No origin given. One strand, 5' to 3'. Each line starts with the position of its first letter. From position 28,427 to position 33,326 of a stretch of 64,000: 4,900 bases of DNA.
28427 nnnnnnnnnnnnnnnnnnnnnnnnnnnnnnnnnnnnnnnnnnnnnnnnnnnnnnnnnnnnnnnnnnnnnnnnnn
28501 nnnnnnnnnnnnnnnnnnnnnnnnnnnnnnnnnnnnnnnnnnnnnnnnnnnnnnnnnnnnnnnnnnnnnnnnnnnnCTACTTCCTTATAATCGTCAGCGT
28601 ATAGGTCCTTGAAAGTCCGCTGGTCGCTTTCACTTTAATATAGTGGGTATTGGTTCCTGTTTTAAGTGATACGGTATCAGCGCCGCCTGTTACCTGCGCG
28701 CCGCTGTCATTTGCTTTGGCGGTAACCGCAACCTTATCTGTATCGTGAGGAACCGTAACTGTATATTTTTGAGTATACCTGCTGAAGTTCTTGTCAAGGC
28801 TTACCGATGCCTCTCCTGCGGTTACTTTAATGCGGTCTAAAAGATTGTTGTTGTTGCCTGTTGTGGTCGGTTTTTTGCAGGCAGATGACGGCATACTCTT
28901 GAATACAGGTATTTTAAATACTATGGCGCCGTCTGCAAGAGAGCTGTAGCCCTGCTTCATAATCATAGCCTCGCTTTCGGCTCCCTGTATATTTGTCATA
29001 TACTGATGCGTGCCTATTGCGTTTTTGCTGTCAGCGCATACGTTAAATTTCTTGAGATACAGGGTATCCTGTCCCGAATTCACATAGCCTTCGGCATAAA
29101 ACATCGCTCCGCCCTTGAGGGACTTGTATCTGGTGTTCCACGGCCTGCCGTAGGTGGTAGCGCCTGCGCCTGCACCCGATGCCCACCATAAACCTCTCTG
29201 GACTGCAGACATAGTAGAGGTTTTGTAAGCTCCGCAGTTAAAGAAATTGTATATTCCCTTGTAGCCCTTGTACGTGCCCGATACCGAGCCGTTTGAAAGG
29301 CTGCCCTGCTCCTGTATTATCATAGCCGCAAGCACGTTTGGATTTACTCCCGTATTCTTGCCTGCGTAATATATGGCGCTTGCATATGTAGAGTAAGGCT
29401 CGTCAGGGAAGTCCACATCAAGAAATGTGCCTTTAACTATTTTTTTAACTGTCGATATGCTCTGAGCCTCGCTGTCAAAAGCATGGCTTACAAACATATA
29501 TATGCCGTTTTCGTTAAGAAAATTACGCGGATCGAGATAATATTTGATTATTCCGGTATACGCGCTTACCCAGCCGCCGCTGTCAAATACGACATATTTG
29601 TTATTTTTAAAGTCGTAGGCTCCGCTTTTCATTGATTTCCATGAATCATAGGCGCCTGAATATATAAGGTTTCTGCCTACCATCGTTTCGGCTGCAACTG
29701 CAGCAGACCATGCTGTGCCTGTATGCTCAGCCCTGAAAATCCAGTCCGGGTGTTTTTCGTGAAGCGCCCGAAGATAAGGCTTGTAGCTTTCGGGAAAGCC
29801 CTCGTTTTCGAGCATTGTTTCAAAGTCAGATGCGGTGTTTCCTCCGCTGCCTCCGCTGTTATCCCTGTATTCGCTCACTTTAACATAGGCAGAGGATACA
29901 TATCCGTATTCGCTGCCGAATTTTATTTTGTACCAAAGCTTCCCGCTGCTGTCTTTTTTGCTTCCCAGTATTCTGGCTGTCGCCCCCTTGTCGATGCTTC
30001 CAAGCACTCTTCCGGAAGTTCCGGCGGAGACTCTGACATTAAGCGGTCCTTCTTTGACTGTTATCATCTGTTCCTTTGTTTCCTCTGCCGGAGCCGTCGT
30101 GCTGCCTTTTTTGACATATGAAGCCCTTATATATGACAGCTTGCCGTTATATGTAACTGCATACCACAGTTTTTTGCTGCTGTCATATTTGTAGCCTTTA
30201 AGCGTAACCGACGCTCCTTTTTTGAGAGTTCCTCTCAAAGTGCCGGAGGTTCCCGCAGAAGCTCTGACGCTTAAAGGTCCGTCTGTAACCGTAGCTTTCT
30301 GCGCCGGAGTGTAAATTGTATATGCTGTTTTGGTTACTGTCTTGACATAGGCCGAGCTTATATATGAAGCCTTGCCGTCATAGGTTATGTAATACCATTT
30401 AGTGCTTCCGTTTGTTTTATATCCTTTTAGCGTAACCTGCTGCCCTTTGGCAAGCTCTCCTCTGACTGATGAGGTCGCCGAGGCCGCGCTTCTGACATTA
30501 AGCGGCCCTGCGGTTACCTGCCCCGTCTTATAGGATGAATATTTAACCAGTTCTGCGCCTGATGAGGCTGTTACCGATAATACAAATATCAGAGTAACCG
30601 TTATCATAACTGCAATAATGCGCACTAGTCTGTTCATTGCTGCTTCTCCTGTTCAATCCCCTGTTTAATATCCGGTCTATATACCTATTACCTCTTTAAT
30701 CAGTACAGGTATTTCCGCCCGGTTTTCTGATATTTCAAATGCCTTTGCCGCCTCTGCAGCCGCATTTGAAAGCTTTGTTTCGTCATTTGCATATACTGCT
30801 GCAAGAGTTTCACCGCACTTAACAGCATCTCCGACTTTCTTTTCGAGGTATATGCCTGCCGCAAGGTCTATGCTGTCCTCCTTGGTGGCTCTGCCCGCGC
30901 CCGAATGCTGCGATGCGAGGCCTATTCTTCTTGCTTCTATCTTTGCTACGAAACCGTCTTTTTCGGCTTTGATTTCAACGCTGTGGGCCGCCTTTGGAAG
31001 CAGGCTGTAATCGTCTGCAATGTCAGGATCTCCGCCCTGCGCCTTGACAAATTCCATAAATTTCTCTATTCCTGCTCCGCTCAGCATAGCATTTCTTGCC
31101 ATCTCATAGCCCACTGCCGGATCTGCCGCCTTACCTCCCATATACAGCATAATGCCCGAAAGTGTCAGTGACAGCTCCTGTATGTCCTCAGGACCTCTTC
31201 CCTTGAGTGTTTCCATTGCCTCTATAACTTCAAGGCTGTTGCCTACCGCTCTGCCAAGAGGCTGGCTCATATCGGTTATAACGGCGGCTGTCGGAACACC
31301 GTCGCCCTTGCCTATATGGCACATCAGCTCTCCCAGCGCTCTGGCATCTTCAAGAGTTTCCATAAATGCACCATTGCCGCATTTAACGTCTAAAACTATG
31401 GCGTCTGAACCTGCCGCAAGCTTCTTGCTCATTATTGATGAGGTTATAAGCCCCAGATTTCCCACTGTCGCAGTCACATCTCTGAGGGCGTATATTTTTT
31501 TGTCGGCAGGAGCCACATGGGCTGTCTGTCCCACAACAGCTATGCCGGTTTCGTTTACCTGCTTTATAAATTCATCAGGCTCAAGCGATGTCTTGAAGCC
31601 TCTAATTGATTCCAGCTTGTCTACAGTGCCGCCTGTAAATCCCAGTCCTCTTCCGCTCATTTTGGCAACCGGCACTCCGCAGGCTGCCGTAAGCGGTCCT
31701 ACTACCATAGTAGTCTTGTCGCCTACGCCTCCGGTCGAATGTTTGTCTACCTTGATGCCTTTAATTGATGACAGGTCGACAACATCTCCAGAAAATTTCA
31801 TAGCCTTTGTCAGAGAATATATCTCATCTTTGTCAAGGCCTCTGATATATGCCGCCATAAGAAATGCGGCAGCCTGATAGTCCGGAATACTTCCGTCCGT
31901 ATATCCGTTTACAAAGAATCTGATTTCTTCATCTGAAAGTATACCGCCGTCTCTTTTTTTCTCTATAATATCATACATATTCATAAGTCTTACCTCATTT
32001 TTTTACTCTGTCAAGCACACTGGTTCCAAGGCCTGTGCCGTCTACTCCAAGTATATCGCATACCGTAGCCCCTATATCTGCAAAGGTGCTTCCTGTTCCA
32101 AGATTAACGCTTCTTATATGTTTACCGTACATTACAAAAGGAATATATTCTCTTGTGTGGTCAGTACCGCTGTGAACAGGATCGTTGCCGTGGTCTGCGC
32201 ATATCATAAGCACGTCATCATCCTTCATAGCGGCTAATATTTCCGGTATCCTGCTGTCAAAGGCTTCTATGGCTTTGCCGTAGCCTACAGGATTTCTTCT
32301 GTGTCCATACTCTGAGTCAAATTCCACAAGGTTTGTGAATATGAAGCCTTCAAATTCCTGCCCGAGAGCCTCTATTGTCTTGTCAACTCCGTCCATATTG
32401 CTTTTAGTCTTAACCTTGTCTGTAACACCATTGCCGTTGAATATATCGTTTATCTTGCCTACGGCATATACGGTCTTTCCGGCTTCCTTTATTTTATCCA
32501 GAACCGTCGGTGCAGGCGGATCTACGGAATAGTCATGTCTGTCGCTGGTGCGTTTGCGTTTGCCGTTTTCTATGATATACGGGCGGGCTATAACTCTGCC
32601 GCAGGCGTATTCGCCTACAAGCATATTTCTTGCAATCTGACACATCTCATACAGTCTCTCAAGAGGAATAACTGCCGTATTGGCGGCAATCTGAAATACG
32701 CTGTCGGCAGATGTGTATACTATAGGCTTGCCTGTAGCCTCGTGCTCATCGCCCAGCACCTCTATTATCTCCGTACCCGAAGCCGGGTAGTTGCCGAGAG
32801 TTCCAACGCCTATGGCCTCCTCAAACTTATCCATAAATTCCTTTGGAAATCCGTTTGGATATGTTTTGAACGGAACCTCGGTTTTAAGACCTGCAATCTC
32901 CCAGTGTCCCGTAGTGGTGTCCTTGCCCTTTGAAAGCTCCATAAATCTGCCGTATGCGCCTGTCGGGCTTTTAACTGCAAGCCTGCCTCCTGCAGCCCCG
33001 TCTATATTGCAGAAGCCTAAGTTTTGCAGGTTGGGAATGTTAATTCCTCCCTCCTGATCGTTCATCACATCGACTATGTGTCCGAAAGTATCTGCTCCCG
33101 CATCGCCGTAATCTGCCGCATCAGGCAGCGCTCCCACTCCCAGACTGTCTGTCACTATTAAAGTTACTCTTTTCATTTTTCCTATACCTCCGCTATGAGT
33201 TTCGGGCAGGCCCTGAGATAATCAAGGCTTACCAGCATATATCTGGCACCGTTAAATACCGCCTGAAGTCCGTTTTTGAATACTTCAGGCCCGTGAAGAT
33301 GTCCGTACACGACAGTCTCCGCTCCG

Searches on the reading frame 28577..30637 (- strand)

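Call 54: search_protein_families(library=ncbifam, proteins=[window:28577-30637:-], max_evalue=1e-10)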
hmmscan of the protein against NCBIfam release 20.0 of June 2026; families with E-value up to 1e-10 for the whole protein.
window:28577-30637:- (686 aa): 3 families
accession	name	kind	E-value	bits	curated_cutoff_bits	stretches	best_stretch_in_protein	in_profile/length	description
NF040678.1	EntFM_CwpFM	equivalog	9.6e-23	80.9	720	2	33-188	56-202/430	enterotoxin EntFM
NF052642.1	amidase_SagB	exception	2.2e-12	46.7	425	1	353-581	73-277/282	peptidoglycan release complex glucosaminidase SagB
NF038016.1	sporang_Gsm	equivalog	9.8e-11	41.6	240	0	46-177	1-142/316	sporangiospore maturation cell wall hydrolase GsmA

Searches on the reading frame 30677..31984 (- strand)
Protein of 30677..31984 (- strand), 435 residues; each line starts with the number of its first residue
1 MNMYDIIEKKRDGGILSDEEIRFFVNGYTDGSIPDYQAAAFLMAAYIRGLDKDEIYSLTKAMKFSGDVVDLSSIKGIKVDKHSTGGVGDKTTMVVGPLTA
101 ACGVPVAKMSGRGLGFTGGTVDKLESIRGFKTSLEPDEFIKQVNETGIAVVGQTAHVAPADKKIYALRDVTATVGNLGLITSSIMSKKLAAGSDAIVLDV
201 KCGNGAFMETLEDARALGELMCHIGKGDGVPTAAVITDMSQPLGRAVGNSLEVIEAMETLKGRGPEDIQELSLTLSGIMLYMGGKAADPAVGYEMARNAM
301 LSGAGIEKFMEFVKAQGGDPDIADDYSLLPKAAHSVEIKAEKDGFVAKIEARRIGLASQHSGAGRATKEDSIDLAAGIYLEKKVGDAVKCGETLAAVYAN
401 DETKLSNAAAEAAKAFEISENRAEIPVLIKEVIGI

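Call 54: search_protein_families(library=ncbifam, proteins=[window:30677-31984:-], max_evalue=1e-10)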
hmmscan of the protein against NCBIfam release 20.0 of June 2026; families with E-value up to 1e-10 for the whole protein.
window:30677-31984:- (435 aa): 9 families
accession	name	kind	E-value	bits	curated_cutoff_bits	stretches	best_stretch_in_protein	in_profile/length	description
NF004747.0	PRK06078.1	equivalog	1.3e-172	574.3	559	1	1-433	1-432/434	pyrimidine-nucleoside phosphorylase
TIGR02644.1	Y_phosphoryl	subfamily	1e-169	564.7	409.05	1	3-419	1-417/417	pyrimidine-nucleoside phosphorylase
NF004490.0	PRK05820.1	equivalog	4.4e-157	523.2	269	1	1-433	3-437/439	thymidine phosphorylase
TIGR02643.1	T_phosphoryl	equivalog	8.5e-130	433.5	570.7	1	5-431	5-435/437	thymidine phosphorylase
TIGR03327.1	AMP_phos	equivalog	3.4e-79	266.7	535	1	5-415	89-487/500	AMP phosphorylase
TIGR02645.1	ARCH_P_rylase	hypoth_equivalog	6.2e-79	265.7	434.6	1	6-415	89-486/493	putative thymidine phosphorylase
NF003338.0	PRK04350.1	subfamily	1.4e-78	264.5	434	1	5-422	94-496/502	thymidine phosphorylase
TIGR01245.1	trpD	equivalog_domain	1.1e-16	61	199.05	1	12-149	6-144/330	anthranilate phosphoribosyltransferase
NF011201.0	PRK14607.1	equivalog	1.5e-15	56.9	670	1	2-156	194-349/534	bifunctional anthranilate synthase component II/anthranilate phosphoribosyltransferase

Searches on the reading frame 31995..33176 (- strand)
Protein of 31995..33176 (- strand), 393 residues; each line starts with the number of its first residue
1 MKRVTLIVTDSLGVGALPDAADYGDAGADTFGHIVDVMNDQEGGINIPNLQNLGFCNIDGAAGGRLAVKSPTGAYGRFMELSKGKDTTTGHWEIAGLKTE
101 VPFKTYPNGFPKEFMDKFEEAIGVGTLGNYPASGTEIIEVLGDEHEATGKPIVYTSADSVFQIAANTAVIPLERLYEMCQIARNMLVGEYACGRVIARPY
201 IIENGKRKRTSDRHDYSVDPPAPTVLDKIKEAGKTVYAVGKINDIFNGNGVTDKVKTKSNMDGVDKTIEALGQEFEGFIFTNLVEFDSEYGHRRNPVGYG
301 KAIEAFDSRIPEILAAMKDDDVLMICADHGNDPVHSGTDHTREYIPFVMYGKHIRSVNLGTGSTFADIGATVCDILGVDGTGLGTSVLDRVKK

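Call 54: search_protein_families(library=ncbifam, proteins=[window:31995-33176:-], max_evalue=1e-10)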
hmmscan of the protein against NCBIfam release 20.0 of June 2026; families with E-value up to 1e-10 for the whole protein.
window:31995-33176:- (393 aa): 3 families
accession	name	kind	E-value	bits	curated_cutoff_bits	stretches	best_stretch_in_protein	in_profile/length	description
NF003766.0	PRK05362.1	equivalog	2.6e-163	543.4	256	1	1-390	3-394/396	phosphopentomutase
TIGR01696.1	deoB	equivalog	1.3e-150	501.5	341.2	1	3-383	1-378/381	phosphopentomutase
NF009049.0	PRK12383.1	equivalog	6.8e-57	193.2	254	2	223-392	234-402/408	phosphopentomutase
